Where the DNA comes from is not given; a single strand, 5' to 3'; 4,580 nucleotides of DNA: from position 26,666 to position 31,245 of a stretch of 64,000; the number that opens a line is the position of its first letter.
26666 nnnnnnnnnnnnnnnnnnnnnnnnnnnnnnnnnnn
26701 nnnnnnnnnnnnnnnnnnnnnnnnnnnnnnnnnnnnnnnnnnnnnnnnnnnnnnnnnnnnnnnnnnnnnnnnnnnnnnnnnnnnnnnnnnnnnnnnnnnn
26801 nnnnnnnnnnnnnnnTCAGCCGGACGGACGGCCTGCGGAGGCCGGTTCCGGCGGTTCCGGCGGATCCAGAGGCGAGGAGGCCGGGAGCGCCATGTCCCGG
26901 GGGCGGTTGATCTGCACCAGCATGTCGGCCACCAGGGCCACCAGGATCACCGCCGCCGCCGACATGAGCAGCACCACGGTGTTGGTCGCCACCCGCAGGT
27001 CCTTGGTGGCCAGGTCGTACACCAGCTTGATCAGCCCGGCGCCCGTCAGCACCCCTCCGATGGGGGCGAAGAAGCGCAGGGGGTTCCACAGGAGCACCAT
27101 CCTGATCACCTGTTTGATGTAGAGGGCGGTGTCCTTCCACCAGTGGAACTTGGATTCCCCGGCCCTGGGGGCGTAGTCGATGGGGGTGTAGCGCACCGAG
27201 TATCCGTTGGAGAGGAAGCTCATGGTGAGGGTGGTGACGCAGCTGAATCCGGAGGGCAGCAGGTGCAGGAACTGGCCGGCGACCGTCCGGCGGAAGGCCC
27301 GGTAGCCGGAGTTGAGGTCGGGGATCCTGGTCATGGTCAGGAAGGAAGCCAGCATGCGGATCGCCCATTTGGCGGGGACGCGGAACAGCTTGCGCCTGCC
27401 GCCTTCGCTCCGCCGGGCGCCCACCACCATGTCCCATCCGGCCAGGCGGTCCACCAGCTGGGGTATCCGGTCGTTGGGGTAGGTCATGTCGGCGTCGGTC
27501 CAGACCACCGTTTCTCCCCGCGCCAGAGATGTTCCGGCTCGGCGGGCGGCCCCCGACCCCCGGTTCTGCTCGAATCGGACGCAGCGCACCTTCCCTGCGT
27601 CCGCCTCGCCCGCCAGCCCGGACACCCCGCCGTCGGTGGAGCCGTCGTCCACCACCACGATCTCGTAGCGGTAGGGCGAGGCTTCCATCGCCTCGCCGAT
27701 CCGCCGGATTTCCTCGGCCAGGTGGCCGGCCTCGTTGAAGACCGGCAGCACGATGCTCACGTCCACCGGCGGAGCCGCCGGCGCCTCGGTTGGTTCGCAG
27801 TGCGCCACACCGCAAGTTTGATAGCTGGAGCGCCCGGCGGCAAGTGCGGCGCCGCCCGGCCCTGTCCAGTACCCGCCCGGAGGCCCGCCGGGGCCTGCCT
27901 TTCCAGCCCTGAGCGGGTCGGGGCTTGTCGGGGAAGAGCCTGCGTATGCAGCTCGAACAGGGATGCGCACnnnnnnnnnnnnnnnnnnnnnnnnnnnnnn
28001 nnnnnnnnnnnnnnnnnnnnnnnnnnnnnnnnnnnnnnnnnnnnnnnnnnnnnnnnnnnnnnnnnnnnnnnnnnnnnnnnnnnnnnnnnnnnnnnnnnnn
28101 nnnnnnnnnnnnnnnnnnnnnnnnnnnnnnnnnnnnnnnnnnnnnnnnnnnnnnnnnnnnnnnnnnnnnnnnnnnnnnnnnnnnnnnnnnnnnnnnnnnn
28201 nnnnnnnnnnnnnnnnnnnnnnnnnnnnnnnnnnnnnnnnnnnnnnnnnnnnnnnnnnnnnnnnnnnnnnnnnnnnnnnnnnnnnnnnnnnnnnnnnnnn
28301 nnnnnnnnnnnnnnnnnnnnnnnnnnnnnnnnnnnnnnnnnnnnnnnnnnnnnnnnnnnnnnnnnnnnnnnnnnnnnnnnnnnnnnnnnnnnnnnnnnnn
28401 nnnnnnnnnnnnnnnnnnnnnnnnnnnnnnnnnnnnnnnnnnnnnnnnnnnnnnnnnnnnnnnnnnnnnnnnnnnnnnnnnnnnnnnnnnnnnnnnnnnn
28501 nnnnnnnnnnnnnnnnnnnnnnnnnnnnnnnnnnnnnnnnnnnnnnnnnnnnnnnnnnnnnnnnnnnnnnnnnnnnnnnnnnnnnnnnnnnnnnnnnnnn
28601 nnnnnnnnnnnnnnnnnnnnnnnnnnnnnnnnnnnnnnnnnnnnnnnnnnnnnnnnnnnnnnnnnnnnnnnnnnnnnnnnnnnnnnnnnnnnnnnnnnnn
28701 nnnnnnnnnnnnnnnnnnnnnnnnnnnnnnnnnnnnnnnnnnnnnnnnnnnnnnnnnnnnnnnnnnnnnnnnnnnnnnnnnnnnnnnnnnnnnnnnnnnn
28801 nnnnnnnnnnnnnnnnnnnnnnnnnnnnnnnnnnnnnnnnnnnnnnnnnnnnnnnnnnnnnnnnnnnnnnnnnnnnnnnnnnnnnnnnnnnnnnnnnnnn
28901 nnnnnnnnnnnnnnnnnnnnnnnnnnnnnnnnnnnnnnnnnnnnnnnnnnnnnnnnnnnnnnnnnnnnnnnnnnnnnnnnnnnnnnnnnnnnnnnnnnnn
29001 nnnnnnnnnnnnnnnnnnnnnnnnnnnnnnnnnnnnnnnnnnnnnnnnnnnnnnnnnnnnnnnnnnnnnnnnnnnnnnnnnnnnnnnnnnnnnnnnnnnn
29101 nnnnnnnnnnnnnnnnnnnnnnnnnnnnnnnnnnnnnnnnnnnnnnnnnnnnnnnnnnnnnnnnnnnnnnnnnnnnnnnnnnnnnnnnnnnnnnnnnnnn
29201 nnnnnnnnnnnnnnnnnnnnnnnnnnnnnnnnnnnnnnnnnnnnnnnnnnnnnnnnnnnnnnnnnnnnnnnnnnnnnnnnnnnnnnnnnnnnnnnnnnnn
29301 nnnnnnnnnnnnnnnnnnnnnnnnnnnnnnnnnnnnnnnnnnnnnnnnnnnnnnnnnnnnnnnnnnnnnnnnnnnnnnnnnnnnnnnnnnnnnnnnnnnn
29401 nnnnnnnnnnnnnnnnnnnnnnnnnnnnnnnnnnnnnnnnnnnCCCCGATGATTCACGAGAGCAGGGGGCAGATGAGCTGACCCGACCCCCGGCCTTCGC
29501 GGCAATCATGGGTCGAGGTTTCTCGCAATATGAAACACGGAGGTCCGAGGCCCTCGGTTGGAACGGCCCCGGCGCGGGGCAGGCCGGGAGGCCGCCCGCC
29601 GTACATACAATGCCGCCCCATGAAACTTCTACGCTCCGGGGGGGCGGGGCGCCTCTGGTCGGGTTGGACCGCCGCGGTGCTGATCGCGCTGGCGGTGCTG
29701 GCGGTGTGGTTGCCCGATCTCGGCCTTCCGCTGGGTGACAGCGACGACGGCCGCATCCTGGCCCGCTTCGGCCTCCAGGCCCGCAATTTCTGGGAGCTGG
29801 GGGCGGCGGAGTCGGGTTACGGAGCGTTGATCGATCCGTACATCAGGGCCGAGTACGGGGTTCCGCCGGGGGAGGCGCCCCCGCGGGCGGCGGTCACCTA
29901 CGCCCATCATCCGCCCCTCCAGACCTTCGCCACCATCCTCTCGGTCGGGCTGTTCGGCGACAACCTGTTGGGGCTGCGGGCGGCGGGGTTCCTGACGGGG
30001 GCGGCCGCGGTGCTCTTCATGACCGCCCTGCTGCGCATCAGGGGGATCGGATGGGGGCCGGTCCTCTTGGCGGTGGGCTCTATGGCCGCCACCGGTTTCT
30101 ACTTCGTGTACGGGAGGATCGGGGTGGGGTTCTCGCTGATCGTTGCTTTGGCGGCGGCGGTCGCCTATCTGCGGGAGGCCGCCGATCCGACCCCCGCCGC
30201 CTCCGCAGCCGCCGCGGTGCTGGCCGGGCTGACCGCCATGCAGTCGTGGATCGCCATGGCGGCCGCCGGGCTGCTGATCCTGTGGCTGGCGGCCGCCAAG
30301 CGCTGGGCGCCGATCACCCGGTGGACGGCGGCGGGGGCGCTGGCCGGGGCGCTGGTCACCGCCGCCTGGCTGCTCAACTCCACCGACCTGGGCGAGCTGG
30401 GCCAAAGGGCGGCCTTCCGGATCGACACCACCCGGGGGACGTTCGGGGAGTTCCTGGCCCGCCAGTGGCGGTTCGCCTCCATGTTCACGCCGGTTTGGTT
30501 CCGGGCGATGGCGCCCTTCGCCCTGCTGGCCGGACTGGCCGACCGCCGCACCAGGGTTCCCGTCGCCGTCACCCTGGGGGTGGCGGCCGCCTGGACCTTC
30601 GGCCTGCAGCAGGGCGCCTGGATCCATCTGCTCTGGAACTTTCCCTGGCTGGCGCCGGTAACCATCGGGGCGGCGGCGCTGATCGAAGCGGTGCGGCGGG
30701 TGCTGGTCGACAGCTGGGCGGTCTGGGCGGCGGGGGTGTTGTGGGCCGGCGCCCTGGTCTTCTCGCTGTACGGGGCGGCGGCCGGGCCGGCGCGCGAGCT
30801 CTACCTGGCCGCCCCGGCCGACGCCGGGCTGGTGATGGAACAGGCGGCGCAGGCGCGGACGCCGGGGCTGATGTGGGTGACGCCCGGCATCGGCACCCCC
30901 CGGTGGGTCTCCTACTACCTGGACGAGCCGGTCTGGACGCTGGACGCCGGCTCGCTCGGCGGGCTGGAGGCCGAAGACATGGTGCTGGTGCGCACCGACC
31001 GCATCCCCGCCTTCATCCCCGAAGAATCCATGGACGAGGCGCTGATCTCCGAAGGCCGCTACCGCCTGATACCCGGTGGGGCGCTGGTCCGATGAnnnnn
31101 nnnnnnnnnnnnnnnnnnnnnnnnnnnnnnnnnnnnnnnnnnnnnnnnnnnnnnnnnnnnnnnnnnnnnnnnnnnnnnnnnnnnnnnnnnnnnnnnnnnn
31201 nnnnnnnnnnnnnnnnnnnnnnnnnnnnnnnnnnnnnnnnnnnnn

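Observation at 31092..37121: Giant glycosyltransferase ORF (about 2009 aa) created by an internal about 3 kb tandem duplication with >100-nt identical tracts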

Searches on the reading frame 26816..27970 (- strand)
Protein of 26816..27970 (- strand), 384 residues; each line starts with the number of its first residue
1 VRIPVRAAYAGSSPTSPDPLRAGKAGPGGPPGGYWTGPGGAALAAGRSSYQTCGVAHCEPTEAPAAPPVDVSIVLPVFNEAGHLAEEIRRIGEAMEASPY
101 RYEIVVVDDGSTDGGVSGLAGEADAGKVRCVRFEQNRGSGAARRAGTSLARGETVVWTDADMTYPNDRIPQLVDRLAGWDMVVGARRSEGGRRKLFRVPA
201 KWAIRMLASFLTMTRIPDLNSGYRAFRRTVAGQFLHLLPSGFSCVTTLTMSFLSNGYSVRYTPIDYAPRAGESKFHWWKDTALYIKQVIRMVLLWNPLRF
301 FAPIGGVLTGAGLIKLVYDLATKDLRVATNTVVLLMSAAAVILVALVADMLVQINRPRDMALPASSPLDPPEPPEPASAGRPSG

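Call 15: search_protein_families(library=pfam, proteins=[window:26816-27970:-], max_evalue=0.001)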
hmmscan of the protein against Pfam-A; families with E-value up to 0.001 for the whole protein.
window:26816-27970:- (384 aa): 2 families
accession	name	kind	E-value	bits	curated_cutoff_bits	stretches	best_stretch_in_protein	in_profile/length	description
PF00535.33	Glycos_transf_2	-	1.2e-25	90.8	23.3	1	72-231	1-164/168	Glycosyl transferase family 2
PF13641.12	Glyco_tranf_2_3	-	0.0002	21.9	27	1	68-213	2-132/230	Glycosyltransferase like family 2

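Call 19: search_protein_families(library=pfam, proteins=[window:26816-27970:-], max_evalue=1)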
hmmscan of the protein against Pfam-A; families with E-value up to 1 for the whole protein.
window:26816-27970:- (384 aa): 4 families
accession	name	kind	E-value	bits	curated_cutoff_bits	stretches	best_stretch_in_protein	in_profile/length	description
PF00535.33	Glycos_transf_2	-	1.2e-25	90.8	23.3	1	72-231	1-164/168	Glycosyl transferase family 2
PF13641.12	Glyco_tranf_2_3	-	0.0002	21.9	27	1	68-213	2-132/230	Glycosyltransferase like family 2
PF10111.15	Glyco_tranf_2_2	-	0.0011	18.9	27.3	1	72-170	1-100/276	Glycosyltransferase like family 2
PF13704.12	Glyco_tranf_2_4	-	0.24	12.3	27.5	1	103-161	21-81/98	Glycosyl transferase family 2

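Call 50: search_protein_families(library=ncbifam, proteins=[window:26816-27970:-], max_evalue=0.01)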
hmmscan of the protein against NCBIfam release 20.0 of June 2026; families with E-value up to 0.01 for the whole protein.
window:26816-27970:- (384 aa): 18 families
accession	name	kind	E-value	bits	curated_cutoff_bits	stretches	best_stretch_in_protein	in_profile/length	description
TIGR04182.1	glyco_TIGR04182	equivalog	9.4e-27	94.1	325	1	70-356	1-287/293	S-layer glycoprotein N-glycosyltransferase AglJ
NF007986.1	PRK10714.1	equivalog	2.2e-23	82.8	529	1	70-315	7-248/316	undecaprenyl-phosphate 4-deoxy-4-formamido-L-arabinose transferase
NF041391.1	DPhHxTase_Halo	equivalog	2.7e-20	72.3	375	1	98-287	21-204/213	dolichyl-phosphate hexose transferase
NF047588.1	GlcsyltransPgfSStrep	equivalog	4.6e-18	65.5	500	1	70-345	2-273/308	glycosyltransferase PgfS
TIGR03965.1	mycofact_glyco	equivalog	1.1e-15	57.4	280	1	54-170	61-173/467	mycofactocin biosynthesis glycosyltransferase MftF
NF041875.1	EPS_EpsD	equivalog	9.2e-15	54.8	370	1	71-169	1-97/325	exopolysaccharide biosynthesis glycosyltransferase EpsD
NF058614.1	PPMAGASynPpgS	equivalog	8.6e-14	51.5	370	1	70-265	1-195/226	polyprenyl-phospho-N-acetylgalactosaminyl synthase PpgS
TIGR03937.1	PgaC_IcaA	equivalog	1.3e-10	40.9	422.3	1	70-175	46-149/407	poly-beta-1,6-N-acetyl-D-glucosamine synthase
NF010496.0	PRK13915.1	equivalog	1.7e-09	37.2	262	1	70-169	32-134/307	glucosyl-3-phosphoglycerate synthase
NF007482.0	PRK10073.1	equivalog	3.5e-09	36.1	423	1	70-164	7-98/334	glycosyltransferase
TIGR04283.1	glyco_like_mftF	equivalog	1.8e-08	34.3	182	1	71-175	1-96/221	TIGR04283 family arsenosugar biosynthesis glycosyltransferase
NF047683.1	TeichurnBiosyTuaG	equivalog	1e-07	31.9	400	1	70-171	7-106/252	teichuronic acid biosynthesis protein TuaG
NF038302.1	EPS_HpsE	equivalog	5.3e-06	25.6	300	1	69-164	1-99/307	hormogonium polysaccharide biosynthesis glycosyltransferase HpsE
TIGR04242.1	nodulat_NodC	equivalog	9.2e-06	24.9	550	1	58-177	39-157/395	chitooligosaccharide synthase NodC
NF050819.1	PolSacchBiosHfsG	equivalog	0.00016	21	500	1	93-164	30-104/302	polysaccharide biosynthesis protein HfsG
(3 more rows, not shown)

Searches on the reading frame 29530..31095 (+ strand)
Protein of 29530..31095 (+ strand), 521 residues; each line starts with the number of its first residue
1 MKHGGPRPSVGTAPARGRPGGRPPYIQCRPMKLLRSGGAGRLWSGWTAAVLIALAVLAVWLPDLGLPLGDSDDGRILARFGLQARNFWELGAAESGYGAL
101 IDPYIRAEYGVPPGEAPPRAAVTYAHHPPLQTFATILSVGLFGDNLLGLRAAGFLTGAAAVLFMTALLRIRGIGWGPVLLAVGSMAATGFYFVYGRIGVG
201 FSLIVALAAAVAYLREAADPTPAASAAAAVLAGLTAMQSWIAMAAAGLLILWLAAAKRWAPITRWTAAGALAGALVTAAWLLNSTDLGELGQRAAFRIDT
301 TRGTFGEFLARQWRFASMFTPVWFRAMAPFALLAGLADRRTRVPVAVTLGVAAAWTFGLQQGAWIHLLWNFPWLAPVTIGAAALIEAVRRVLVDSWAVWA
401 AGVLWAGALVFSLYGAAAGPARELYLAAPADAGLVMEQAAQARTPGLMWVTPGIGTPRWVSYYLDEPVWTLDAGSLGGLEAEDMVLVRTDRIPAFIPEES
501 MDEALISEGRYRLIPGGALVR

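Call 15: search_protein_families(library=pfam, proteins=[window:29530-31095:+], max_evalue=0.001)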
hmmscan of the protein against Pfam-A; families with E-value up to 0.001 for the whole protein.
window:29530-31095:+ (521 aa): 0 families

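Call 19: search_protein_families(library=pfam, proteins=[window:29530-31095:+], max_evalue=1)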
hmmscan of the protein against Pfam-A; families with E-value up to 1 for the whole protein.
window:29530-31095:+ (521 aa): 0 families

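Call 50: search_protein_families(library=ncbifam, proteins=[window:29530-31095:+], max_evalue=0.01)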
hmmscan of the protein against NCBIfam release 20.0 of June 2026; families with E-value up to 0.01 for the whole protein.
window:29530-31095:+ (521 aa): 0 families

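Call 59: find_homologous_proteins(query=window:29530-31092:+)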
Query window:29530-31092:+ (521 aa): 244 proteins with E <= 0.001 among 8000 candidates; the best 120 are listed.
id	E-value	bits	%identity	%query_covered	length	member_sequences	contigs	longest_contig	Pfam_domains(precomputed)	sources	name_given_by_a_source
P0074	0.0e+0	1030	98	94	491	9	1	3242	-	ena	-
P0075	2.4e-278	942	90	94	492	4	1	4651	-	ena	-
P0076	5.1e-251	852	83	94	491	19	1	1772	-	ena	-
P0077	4.6e-232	789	77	94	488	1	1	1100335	-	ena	-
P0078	8.2e-231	785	76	94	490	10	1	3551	-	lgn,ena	-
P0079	3.4e-227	773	74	95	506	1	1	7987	-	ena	-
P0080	6.1e-227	773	74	94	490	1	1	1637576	-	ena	-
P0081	1.1e-222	759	73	94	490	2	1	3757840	-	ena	-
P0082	1.6e-221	755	72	94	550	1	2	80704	-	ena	-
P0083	3.5e-219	747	72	94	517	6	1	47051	-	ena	-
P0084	7.7e-217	739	72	90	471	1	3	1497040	-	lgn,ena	-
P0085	1.1e-216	739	70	94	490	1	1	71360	-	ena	-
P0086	3.8e-213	727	70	94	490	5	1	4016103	-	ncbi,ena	-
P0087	5.1e-213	727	72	88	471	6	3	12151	-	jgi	-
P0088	1.3e-212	725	72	90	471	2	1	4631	-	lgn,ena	-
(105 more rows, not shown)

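Call 62: search_solved_structures(query=A3, max_evalue=1)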
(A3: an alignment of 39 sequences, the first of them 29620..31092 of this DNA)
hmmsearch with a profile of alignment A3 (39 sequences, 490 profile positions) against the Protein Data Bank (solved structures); distinct sequences matched with E-value up to 1: 2.
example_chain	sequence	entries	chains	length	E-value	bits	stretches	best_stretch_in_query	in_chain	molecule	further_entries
5f9k_A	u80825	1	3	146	0.11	14.3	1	28-71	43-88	Deoxyuridine 5'-triphosphate nucleotidohydrolase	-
1sb2_B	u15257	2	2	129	0.39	12.5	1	40-85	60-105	Rhodocetin beta subunit | Rhodocetin subunit beta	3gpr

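Call 70: predict_structure(alignment_id=A3)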
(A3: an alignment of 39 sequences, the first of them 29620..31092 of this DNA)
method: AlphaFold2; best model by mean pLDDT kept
length: 491 residues; sequences in the alignment: 39
mean_pLDDT: 91.1   pTM: 0.89
mean pLDDT of the five models: 91.1, 91.0, 90.4, 89.8, 89.6
residues with pLDDT >= 90: 361; 70-90: 112; 50-70: 8; < 50: 10
segments of 3 or more residues with pLDDT < 50: 1-9
pLDDT, mean of each block of 10 residues (from residue 1): 41 81 91 91 92 98 97 94 93 94 95 94 89 97 96 92 76 95 96 97 96 95 97 98 97 92 85 84 88 94 98 95 84 73 88 96 91 94 91 90 95 89 92 96 92 96 93 95 95 86
secondary structure, 60 per line:
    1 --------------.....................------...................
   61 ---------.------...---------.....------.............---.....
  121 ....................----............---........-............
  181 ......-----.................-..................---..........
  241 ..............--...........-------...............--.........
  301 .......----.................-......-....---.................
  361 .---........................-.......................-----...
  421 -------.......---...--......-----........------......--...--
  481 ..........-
elements in order: H15-35 H42-60 H89-92 H100-112 H116-140 H145-156 H160-167 H169-186 H192-208 H210-227 H231-254 H257-267 H275-289 H292-307 H312-328 H330-335 H337-340 H344-361 H365-388 H390-412 E418-420 H428-434 E438-440 H443-448 E454-458 H468-473 E476-478 E481-485 H486-490

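Call 73: fold_search(model_id=the predicted structure, library=pdb)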
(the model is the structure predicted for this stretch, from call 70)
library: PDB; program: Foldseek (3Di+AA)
matches with E <= 10: 358; with E <= 0.001: 25
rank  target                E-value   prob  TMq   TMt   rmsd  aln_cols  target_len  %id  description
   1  5ezm                  1.1e-08  1.00  0.56  0.52   9.0       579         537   15  Crystal Structure of ArnT from Cupriavidus metallidurans in the apo state (released 2016-02-17)
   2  5f15                  7.0e-08  1.00  0.56  0.52   8.8       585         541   15  Crystal Structure of ArnT from Cupriavidus metallidurans bound to Undecaprenyl phosphate (released 2016-02-17)
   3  7oci_F                1.7e-06  1.00  0.53  0.43  10.3       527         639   12  Cryo-EM structure of yeast Ost6p containing oligosaccharyltransferase complex (released 2022-02-16)
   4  8agb_A                4.3e-06  1.00  0.56  0.45  11.1       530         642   12  Structure of yeast oligosaccharylransferase complex with lipid-linked oligosaccharide bound (released 2022-12-07)
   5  8if8_C                4.7e-06  1.00  0.44  0.38  13.9       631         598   16  Arabinosyltransferase AftA (released 2023-05-31)
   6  8age_A                5.2e-06  1.00  0.51  0.41  11.1       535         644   13  Structure of yeast oligosaccharylransferase complex with acceptor peptide bound (released 2022-12-07)
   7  6ezn_F                1.5e-05  1.00  0.53  0.42  12.0       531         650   12  Cryo-EM structure of the yeast oligosaccharyltransferase (OST) complex (released 2018-01-17)
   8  8agc_A                2.4e-05  1.00  0.55  0.41   9.3       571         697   12  Structure of yeast oligosaccharylransferase complex with lipid-linked oligosaccharide and non-acceptor peptide bound (released 2022-12-07)
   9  8if8_B                3.1e-05  1.00  0.44  0.37  13.6       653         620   15  Arabinosyltransferase AftA (released 2023-05-31)
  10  6s7o_A                4.3e-05  1.00  0.56  0.44   9.6       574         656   11  Cryo-EM structure of human oligosaccharyltransferase complex OST-A (released 2019-12-18)
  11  6s7t_A                5.4e-05  1.00  0.55  0.41  10.1       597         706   10  Cryo-EM structure of human oligosaccharyltransferase complex OST-B (released 2019-12-18)
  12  8pn9_A                6.1e-05  1.00  0.52  0.42  11.4       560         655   10  Structure of human oligosaccharyltransferase OST-A complex bound to NGI-1 (released 2024-05-08)
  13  7zlh_A                8.3e-05  1.00  0.50  0.40   9.6       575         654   10  Cryo-EM structure of C-mannosyltransferase CeDPY19, in apo state, bound to CMT2-Fab and anti-Fab nanobody (released 2023-01-11)
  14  8b6l_I                8.7e-05  1.00  0.55  0.42  11.6       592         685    9  Subtomogram average of the human Sec61-TRAP-OSTA-translocon (released 2022-12-07)
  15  5ogl_A                9.9e-05  1.00  0.40  0.31  10.1       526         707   12  Structure of bacterial oligosaccharyltransferase PglB in complex with an acceptor peptide and an lipid-linked oligosac (released 2017-10-25)
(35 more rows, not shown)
